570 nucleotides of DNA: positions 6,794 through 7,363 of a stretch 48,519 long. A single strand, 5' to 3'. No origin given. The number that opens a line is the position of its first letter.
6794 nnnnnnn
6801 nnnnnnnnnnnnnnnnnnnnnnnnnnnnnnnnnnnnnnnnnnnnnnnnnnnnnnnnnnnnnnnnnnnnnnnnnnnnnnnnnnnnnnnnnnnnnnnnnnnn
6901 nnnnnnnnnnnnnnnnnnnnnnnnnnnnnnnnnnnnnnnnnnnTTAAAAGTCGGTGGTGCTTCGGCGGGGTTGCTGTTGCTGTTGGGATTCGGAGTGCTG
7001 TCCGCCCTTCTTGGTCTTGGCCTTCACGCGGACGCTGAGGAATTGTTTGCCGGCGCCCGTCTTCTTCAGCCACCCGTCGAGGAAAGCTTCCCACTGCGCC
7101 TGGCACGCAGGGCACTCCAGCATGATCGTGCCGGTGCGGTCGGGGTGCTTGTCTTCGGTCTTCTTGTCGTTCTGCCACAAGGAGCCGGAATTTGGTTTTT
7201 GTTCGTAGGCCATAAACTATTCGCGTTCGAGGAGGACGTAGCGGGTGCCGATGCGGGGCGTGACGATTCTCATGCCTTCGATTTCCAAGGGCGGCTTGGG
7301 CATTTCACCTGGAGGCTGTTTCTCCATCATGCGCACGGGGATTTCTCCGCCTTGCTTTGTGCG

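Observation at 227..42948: Conserved CCGAA(A/C)C motif directly abutting start codons in place of a Shine-Dalgarno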

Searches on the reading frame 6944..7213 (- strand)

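Call 73: search_protein_families(library=pfam, proteins=[window:6944-7213:-], max_evalue=0.05)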
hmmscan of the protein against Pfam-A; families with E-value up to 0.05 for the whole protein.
window:6944-7213:- (89 aa): 1 family
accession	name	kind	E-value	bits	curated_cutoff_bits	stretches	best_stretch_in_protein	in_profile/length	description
PF25206.1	DUF7836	-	0.0097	16.2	26.7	1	29-43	5-19/59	Domain of unknown function (DUF7836)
